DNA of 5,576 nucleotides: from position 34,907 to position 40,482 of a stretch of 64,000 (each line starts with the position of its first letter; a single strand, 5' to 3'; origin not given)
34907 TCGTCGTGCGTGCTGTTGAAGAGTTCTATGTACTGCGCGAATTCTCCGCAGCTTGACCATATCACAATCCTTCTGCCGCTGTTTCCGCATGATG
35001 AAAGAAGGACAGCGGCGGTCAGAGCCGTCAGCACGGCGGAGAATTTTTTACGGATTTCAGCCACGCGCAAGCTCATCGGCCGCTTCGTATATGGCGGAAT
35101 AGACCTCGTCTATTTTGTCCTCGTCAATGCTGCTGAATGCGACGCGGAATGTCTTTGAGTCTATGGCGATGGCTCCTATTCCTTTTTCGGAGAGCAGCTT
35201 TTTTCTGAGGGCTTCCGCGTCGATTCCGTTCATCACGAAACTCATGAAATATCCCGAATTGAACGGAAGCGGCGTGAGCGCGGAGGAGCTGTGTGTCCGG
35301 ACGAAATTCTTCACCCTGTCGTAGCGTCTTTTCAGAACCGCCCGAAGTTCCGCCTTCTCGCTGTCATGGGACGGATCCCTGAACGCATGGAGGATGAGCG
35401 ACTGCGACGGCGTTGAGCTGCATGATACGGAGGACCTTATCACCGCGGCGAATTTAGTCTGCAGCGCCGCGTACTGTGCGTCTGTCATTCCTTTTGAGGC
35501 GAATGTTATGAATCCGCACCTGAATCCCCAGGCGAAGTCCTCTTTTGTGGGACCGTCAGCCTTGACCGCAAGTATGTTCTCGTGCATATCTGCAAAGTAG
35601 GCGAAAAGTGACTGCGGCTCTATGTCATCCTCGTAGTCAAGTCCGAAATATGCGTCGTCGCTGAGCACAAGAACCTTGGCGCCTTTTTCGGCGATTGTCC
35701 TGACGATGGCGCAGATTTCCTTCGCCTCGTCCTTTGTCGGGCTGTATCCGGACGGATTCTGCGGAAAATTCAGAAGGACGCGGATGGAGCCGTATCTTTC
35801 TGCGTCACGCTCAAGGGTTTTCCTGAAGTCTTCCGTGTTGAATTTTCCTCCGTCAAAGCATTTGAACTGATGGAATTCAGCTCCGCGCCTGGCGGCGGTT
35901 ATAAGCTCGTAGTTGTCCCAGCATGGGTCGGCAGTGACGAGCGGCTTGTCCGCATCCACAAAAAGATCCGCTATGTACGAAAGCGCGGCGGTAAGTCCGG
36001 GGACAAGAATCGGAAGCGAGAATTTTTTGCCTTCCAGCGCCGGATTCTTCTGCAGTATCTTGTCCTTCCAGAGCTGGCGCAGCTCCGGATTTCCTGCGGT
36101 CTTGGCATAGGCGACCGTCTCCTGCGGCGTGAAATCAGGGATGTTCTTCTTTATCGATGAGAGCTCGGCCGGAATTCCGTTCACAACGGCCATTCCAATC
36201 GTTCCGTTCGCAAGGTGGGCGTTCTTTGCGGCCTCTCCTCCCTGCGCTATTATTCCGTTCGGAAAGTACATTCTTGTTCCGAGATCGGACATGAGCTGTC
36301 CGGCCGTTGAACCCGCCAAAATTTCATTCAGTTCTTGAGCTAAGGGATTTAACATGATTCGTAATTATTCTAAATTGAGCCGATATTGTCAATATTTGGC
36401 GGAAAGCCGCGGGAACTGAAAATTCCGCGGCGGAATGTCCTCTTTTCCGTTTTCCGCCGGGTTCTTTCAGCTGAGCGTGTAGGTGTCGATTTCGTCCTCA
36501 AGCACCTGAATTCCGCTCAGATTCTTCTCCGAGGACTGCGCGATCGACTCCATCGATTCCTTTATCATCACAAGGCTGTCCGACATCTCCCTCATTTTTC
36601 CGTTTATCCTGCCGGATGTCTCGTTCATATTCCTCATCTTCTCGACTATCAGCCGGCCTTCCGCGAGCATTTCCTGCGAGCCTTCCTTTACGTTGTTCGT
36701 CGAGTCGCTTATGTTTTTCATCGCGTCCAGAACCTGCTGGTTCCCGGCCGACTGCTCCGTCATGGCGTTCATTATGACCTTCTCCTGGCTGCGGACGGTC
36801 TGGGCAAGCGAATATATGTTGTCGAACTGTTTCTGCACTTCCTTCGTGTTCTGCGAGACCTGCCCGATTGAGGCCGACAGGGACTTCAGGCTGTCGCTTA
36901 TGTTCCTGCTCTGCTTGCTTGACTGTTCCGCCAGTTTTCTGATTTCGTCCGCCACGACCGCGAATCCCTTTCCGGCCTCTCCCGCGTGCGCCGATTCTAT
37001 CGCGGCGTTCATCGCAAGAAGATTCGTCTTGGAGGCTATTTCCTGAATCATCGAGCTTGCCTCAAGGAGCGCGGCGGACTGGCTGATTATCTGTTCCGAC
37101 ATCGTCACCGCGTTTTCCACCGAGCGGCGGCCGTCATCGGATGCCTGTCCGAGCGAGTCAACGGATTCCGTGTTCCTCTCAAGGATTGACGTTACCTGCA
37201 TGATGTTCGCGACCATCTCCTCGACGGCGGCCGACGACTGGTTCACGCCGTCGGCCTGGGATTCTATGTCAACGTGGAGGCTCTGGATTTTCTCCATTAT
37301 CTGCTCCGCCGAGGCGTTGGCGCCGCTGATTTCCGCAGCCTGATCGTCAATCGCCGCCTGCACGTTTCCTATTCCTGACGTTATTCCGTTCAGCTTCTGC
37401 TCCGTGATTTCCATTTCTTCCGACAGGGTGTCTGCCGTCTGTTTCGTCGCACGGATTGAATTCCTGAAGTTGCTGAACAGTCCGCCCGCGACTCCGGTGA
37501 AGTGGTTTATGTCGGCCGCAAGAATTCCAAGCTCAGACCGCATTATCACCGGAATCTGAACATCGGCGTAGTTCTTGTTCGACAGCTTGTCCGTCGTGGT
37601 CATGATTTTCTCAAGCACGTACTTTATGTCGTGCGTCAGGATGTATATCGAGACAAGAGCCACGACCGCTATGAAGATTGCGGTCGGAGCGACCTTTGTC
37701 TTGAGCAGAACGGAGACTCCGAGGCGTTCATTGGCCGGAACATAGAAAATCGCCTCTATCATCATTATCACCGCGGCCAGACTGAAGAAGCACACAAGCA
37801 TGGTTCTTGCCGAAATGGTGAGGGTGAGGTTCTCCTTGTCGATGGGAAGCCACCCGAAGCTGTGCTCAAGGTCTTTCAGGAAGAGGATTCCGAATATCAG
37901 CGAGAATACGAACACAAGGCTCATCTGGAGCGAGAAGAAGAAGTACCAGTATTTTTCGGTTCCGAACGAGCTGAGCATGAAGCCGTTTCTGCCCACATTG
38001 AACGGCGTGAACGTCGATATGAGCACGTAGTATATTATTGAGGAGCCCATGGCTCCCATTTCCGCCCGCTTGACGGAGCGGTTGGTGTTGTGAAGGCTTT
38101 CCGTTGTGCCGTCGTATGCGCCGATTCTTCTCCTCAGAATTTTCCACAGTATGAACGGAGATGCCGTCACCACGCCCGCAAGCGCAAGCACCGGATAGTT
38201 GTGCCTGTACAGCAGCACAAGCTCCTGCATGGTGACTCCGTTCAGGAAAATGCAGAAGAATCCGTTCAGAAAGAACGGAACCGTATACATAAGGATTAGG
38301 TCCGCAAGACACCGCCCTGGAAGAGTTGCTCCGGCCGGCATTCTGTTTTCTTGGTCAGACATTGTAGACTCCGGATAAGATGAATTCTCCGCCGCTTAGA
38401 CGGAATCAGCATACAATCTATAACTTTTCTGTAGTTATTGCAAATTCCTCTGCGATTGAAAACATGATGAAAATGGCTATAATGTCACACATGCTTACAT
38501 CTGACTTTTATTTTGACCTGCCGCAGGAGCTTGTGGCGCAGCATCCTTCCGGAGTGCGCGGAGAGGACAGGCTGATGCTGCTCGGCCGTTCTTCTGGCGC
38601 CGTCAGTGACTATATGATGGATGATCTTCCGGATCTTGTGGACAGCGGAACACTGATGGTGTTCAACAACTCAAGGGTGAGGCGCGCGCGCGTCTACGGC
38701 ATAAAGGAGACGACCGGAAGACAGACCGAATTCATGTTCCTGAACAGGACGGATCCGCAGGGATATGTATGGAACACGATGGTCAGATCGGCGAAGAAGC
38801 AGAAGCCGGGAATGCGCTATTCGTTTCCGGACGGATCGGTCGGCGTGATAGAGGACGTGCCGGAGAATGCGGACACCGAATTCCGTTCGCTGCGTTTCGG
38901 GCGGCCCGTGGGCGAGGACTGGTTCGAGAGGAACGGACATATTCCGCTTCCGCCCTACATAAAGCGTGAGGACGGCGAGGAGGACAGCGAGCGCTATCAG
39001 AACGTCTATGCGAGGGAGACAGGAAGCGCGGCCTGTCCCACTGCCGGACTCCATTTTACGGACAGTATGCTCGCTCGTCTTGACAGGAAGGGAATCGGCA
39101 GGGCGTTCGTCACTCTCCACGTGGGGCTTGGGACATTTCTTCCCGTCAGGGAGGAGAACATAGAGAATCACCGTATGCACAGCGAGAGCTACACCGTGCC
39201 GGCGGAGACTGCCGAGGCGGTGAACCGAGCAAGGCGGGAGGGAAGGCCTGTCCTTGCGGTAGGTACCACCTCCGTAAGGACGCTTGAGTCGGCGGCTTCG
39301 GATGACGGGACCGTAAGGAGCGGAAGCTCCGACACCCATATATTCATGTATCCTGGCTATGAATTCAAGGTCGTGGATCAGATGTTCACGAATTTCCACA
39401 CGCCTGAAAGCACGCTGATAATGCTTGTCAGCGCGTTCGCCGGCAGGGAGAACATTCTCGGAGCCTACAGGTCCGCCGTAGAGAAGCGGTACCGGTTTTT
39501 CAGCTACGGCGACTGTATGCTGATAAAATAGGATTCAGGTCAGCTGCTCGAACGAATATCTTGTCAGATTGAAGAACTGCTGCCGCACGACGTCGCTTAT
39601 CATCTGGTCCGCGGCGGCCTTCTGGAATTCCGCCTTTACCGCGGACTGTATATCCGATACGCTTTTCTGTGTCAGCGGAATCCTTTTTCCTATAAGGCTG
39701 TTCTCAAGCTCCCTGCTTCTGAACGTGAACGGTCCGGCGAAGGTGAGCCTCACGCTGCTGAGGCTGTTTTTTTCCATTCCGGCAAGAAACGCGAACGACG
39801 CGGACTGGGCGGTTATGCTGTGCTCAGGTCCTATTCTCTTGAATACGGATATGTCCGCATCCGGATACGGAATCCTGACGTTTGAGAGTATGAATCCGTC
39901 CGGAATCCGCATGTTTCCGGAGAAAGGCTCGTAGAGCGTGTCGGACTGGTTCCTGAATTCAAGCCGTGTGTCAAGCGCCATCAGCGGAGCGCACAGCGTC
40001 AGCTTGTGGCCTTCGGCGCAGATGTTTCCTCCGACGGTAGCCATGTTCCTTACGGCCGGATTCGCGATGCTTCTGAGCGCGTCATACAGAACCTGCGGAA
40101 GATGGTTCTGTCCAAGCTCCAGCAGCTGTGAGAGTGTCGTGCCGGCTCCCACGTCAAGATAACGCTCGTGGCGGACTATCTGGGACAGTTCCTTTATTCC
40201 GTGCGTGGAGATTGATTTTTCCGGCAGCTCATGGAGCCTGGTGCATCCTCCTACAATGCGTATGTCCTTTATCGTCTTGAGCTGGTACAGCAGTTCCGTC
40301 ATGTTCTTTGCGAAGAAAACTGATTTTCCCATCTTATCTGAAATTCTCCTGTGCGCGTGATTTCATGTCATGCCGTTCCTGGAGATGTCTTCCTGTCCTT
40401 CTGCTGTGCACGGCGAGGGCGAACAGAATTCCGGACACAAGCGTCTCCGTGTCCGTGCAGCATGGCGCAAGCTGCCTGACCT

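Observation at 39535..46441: NusG-paralog-led operon joining amino-sugar enzymes to a xanthine-dehydrogenase-type redox trimer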

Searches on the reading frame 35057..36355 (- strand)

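Call 91: search_protein_families(library=pfam, proteins=[window:35057-36355:-], max_evalue=0.0001)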
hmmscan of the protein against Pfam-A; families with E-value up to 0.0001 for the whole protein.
window:35057-36355:- (432 aa): 1 family
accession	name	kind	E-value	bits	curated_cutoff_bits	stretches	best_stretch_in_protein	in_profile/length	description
PF00155.27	Aminotran_1_2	-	2.7e-25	89.8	19.7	1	67-422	21-361/361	Aminotransferase class I and II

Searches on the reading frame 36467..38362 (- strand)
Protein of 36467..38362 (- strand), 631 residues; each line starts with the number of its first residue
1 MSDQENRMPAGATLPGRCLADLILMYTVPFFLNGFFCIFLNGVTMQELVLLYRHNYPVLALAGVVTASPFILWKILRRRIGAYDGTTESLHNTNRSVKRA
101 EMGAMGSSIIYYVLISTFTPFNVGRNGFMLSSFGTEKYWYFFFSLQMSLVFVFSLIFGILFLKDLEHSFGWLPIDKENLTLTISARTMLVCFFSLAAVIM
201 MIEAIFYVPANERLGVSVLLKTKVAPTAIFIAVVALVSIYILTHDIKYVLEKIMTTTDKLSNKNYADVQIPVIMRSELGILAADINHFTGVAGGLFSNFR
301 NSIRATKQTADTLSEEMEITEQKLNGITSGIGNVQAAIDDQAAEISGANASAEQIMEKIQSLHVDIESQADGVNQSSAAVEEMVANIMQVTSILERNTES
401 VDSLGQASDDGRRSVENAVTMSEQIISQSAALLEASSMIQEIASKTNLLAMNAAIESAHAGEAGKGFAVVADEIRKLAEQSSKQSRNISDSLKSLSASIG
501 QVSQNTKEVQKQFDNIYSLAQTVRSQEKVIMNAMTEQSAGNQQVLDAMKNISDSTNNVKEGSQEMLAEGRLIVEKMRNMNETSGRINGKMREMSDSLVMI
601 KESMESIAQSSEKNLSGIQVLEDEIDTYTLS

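Call 91: search_protein_families(library=pfam, proteins=[window:36467-38362:-], max_evalue=0.0001)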
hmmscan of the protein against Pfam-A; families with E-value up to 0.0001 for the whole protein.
window:36467-38362:- (631 aa): 3 families
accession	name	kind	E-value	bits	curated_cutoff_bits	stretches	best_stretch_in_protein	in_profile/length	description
PF00015.26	MCPsignal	-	6.8e-28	98.1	34.6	1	406-565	9-168/172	Methyl-accepting chemotaxis protein (MCP) signalling domain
PF10498.14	IFT57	-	2.4e-06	27.2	40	0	298-413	219-331/360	Intra-flagellar transport protein 57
PF04108.17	ATG17_like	-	2.6e-05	24.3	43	0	304-444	119-278/355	Autophagy protein ATG17-like domain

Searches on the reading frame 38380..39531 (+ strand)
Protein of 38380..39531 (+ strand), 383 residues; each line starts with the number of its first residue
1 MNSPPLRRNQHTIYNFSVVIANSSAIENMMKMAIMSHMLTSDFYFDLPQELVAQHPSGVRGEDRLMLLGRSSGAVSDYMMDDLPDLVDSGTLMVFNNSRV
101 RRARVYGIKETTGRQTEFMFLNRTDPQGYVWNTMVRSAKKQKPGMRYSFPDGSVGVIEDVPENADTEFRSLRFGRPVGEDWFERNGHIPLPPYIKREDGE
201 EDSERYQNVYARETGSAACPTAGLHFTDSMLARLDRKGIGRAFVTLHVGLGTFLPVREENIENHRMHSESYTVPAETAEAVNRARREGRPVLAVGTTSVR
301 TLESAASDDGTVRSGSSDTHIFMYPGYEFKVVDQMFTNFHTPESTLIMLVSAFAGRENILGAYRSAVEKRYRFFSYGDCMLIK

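Call 3: search_protein_families(library=pfam, proteins=[window:38380-39531:+], max_evalue=0.01)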
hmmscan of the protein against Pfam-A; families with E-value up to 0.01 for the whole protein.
window:38380-39531:+ (383 aa): 1 family
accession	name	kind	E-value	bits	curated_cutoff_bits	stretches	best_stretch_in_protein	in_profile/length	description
PF02547.20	Queuosine_synth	-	6.6e-126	420.2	25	1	40-382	1-322/322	Queuosine biosynthesis protein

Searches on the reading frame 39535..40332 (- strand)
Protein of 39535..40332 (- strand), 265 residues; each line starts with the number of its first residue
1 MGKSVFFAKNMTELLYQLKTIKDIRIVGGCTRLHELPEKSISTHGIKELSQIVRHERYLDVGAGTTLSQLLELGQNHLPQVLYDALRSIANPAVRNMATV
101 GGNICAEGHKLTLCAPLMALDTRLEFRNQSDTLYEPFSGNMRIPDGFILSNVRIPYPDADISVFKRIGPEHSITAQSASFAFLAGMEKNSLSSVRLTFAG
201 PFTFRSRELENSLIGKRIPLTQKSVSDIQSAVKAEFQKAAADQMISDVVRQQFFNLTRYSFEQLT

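Call 3: search_protein_families(library=pfam, proteins=[window:39535-40332:-], max_evalue=0.01)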
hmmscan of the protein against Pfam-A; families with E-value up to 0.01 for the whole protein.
window:39535-40332:- (265 aa): 2 families
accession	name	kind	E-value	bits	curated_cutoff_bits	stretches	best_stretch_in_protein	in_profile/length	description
PF00941.27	FAD_binding_5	-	4.3e-24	85.7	27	1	5-156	5-169/170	FAD binding domain in molybdopterin dehydrogenase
PF03450.22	CO_deh_flav_C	-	0.0031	18.1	25.5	1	179-239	17-77/102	CO dehydrogenase flavoprotein C-terminal domain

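Call 4: search_protein_families(library=ncbifam, proteins=[window:39535-40332:-], max_evalue=0.01)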
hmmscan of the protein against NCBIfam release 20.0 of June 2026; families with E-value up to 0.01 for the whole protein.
window:39535-40332:- (265 aa): 7 families
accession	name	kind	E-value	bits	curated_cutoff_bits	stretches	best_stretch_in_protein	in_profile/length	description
NF043083.1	XdhB_XDHase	equivalog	7e-18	64.8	310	1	7-237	9-256/289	xanthine dehydrogenase subunit XdhB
TIGR02963.1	xanthine_xdhA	equivalog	2.2e-16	59.6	467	1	34-240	231-444/468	xanthine dehydrogenase small subunit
NF007427.0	PRK09971.1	equivalog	1.4e-15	57.3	287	1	39-235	48-254/292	xanthine dehydrogenase FAD-binding subunit XdhB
NF041019.1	glyceraldDH_beta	equivalog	2.3e-13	50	350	1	38-250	48-265/280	glyceraldehyde dehydrogenase subunit beta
TIGR03199.1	pucC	equivalog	2.2e-12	46.9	306.05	1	36-249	37-253/264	xanthine dehydrogenase subunit C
TIGR03195.1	4hydrxCoA_B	equivalog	5.6e-10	38.8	404.55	1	37-107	46-117/321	4-hydroxybenzoyl-CoA reductase subunit beta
TIGR03312.1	Se_sel_red_FAD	hypoth_equivalog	8.7e-08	31.6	241.5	1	47-132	51-134/257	molybdopterin-dependent oxidoreductase FAD-binding subunit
